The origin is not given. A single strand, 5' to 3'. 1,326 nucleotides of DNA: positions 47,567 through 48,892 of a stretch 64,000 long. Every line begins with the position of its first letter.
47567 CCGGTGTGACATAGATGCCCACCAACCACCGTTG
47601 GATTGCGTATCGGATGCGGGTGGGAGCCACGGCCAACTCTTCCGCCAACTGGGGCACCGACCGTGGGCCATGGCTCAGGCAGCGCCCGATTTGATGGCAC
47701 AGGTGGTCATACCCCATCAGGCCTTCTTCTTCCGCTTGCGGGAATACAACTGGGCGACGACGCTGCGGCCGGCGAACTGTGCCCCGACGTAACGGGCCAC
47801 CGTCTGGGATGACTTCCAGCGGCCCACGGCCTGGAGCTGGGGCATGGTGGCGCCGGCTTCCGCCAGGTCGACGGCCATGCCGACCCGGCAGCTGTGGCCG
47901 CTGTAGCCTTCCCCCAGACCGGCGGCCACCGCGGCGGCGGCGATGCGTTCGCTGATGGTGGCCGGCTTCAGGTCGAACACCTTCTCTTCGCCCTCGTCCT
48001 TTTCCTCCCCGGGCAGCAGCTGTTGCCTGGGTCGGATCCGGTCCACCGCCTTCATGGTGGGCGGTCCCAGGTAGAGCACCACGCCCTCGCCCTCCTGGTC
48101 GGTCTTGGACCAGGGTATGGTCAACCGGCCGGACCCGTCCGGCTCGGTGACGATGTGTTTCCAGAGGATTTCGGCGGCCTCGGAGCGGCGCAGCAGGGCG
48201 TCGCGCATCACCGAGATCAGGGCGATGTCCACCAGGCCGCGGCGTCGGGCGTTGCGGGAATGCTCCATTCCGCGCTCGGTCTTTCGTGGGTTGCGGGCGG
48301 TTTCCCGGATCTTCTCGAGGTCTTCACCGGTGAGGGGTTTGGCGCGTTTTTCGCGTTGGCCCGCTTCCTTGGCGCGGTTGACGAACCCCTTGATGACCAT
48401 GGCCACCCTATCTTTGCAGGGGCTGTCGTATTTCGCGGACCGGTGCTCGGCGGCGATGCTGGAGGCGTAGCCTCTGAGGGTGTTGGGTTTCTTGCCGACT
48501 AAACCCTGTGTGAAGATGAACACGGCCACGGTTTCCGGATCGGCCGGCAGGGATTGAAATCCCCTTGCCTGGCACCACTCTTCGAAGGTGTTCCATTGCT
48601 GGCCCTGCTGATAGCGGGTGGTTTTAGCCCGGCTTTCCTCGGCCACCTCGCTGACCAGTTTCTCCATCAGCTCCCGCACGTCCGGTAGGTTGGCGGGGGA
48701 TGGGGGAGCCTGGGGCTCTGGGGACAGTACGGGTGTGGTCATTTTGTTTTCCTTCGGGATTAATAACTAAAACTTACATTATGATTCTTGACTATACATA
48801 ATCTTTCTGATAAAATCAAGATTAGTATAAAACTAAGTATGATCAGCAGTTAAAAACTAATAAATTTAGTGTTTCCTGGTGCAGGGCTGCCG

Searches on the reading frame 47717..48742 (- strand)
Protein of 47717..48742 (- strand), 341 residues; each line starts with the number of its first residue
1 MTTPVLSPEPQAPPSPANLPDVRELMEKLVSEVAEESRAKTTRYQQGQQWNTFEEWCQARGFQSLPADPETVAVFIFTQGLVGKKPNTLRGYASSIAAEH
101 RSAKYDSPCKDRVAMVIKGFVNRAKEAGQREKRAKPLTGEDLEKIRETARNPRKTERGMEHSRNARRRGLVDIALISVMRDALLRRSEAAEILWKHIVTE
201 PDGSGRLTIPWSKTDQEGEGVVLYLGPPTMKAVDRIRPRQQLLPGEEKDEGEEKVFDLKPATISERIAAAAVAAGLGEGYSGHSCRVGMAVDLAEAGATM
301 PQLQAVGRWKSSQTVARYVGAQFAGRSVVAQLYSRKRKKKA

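Call 96: search_protein_families(library=pfam, proteins=[window:47717-48742:-], max_evalue=0.0001)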
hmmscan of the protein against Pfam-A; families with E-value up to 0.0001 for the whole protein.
window:47717-48742:- (341 aa): 1 family
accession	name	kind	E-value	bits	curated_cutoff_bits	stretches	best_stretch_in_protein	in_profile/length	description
PF00589.27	Phage_integrase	-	6.6e-11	42.7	27.1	1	163-322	16-169/172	Phage integrase family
